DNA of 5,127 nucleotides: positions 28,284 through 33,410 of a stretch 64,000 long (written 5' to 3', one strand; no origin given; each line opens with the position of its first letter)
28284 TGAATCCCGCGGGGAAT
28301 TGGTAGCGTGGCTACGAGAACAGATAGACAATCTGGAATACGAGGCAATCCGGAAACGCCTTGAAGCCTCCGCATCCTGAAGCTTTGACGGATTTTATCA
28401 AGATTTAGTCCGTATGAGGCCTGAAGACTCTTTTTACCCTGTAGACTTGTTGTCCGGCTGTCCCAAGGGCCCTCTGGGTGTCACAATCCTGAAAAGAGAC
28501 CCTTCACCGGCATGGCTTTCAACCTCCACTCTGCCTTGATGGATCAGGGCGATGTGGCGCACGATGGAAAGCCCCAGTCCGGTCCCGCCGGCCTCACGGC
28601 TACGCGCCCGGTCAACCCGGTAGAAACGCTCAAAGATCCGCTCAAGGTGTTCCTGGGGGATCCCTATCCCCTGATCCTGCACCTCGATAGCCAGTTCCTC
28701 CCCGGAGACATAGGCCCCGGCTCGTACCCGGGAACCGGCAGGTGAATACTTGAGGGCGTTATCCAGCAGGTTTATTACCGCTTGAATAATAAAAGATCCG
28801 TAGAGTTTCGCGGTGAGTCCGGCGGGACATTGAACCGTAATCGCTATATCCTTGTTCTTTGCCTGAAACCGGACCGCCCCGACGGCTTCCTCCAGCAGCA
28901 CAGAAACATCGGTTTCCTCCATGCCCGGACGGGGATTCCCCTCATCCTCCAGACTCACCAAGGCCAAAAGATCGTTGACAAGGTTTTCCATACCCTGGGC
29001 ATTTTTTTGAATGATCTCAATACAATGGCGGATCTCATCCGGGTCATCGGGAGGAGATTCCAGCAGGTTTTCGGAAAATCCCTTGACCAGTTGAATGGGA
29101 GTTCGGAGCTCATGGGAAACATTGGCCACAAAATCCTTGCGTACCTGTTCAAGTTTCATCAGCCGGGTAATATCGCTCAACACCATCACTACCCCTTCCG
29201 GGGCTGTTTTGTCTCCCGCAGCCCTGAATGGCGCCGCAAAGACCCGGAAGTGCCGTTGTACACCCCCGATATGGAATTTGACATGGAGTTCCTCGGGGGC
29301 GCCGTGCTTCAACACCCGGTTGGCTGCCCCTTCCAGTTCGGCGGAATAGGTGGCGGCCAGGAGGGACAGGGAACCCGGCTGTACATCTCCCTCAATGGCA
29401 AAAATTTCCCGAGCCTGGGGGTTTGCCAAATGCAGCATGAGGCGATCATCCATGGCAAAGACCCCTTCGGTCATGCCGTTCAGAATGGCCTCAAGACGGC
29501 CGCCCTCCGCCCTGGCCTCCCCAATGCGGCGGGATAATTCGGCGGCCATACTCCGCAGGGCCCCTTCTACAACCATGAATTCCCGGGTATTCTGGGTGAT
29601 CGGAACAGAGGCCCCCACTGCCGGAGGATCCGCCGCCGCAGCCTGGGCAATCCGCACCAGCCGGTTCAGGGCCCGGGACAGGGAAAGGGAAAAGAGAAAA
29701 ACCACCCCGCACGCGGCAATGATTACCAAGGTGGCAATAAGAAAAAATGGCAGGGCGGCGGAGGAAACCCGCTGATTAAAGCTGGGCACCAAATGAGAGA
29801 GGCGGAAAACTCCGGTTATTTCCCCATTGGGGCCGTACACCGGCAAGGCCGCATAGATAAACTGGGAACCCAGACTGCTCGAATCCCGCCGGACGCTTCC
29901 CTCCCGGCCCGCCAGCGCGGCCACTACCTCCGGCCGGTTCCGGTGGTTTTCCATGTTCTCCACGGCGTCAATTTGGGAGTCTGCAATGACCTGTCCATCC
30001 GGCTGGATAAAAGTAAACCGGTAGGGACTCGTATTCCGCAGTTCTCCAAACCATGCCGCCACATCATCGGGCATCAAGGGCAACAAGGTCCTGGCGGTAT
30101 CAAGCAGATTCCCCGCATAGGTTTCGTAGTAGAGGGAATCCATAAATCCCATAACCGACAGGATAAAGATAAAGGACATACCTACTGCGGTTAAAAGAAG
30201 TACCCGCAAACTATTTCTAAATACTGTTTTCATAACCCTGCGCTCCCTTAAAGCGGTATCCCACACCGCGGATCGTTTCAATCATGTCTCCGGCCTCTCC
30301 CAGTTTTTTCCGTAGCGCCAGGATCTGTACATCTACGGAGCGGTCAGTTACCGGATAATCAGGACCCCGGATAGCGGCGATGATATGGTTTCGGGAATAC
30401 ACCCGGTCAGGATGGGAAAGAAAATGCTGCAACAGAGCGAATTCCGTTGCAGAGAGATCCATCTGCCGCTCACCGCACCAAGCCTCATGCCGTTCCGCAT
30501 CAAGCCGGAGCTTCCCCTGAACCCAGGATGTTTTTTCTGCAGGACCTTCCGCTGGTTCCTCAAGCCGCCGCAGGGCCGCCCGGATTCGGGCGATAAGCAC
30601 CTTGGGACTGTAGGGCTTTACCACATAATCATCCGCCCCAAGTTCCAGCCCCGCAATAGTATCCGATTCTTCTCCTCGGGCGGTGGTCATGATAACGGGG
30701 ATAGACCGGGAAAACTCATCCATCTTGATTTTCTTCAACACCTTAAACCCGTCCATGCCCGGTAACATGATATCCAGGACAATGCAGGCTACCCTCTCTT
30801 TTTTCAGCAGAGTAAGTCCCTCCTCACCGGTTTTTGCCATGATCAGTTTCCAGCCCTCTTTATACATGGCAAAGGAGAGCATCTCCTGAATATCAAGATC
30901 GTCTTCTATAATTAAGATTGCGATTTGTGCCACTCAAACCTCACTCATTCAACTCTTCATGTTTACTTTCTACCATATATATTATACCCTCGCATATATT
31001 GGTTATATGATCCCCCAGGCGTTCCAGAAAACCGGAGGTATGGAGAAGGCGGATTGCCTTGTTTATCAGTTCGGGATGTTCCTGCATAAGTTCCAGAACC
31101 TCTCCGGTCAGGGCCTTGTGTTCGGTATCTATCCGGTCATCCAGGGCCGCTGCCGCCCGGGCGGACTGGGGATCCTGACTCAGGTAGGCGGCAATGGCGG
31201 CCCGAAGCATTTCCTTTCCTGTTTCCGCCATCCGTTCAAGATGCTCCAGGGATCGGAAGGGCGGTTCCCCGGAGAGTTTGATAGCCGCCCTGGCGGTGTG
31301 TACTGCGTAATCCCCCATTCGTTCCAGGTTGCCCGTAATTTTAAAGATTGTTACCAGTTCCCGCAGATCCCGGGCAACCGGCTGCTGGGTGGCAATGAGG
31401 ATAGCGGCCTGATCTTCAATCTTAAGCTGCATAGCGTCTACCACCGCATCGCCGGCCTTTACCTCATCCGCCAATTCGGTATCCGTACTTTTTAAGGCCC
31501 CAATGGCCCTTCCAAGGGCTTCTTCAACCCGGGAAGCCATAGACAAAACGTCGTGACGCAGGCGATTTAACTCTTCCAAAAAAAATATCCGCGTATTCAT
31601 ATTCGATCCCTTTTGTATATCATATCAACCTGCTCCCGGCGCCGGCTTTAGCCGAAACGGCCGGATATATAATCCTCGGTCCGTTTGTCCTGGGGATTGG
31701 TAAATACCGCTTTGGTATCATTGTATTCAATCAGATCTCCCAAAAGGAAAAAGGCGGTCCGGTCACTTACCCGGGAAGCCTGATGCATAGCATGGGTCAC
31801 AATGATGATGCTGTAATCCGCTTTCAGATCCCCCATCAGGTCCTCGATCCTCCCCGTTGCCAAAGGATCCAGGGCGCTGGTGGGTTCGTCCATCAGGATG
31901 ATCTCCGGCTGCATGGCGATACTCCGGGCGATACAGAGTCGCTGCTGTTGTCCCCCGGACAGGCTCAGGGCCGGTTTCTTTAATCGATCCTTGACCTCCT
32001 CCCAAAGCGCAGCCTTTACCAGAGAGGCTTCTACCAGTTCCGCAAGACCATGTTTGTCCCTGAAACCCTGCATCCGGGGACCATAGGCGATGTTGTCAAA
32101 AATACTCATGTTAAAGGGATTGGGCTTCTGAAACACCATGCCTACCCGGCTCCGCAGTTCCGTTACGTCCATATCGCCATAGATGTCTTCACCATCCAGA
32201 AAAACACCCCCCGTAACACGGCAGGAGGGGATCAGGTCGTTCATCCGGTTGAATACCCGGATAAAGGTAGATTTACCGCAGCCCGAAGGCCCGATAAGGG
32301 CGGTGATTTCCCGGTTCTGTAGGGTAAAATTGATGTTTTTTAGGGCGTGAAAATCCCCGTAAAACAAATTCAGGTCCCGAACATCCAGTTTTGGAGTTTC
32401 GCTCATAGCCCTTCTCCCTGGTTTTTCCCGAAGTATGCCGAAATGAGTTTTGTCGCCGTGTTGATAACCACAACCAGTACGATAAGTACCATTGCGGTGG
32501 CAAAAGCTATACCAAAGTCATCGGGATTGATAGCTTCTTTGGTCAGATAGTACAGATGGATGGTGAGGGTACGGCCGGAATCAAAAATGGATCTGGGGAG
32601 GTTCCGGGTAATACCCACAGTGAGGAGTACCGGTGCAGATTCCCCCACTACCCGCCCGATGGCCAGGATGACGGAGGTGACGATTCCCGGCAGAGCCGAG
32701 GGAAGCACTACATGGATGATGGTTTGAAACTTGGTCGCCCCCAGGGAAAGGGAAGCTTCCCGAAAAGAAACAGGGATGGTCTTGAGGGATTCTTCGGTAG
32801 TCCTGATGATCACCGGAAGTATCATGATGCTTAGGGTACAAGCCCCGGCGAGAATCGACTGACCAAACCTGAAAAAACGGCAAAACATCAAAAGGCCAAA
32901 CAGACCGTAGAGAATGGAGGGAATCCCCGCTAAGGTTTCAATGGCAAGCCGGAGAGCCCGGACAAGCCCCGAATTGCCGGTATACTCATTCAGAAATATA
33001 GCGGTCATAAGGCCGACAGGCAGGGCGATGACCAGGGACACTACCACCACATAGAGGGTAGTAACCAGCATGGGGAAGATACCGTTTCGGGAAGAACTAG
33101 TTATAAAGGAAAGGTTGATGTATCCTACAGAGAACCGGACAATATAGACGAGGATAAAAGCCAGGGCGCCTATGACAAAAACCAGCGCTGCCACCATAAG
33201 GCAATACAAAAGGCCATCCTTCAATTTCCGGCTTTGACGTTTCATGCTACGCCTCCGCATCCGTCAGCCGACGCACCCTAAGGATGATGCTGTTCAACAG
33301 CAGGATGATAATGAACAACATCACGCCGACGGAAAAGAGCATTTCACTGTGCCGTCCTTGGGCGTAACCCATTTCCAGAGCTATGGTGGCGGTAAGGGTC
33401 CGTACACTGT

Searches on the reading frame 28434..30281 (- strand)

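Call 46: search_protein_families(library=pfam, proteins=[window:28434-30281:-], max_evalue=0.0001)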
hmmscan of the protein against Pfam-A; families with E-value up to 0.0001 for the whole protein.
window:28434-30281:- (615 aa): 3 families
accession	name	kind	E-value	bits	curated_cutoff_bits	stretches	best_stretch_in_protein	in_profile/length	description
PF02518.31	HATPase_c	-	1.3e-27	96.9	26.4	1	497-603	5-109/111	Histidine kinase-, DNA gyrase B-, and HSP90-like ATPase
PF00512.31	HisKA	-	7.4e-17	61.6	26.9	1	381-446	2-65/66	His Kinase A (phospho-acceptor) domain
PF08448.16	PAS_4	-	6.1e-06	26.9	23.1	1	269-373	3-107/110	PAS fold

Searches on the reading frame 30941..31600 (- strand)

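Call 46: search_protein_families(library=pfam, proteins=[window:30941-31600:-], max_evalue=0.0001)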
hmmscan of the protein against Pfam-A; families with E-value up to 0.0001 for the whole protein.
window:30941-31600:- (219 aa): 1 family
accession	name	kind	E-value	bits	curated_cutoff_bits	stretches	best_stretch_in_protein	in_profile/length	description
PF01895.24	PhoU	-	7.1e-42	142.1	23.5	2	19-105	2-88/89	PhoU domain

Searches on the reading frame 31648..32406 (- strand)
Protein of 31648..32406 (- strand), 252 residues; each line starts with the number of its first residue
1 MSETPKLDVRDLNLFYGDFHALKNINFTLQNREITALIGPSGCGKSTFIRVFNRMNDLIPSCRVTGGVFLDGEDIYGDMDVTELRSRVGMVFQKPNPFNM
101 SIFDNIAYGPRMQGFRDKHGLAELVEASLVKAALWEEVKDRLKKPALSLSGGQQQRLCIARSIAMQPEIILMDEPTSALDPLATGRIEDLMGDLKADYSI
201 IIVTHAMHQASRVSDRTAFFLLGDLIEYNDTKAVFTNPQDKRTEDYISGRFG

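Call 46: search_protein_families(library=pfam, proteins=[window:31648-32406:-], max_evalue=0.0001)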
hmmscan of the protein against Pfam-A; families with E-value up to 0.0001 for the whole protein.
window:31648-32406:- (252 aa): 3 families
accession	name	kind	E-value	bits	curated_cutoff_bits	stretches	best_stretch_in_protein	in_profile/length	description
PF00005.33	ABC_tran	-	2.7e-29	103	25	1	22-177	1-137/137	ABC transporter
PF13304.12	AAA_21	-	1.9e-11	45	27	1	132-205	221-298/304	AAA domain, putative AbiEii toxin, Type IV TA system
PF02463.25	SMC_N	-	1.1e-06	28.7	40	0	137-213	135-205/220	RecF/RecN/SMC N terminal domain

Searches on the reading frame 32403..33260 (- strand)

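Call 46: search_protein_families(library=pfam, proteins=[window:32403-33260:-], max_evalue=0.0001)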
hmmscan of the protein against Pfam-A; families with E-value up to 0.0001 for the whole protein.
window:32403-33260:- (285 aa): 1 family
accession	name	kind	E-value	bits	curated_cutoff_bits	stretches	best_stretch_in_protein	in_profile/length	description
PF00528.27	BPD_transp_1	-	5.5e-21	75.6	26.4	1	80-274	2-179/184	Binding-protein-dependent transport system inner membrane component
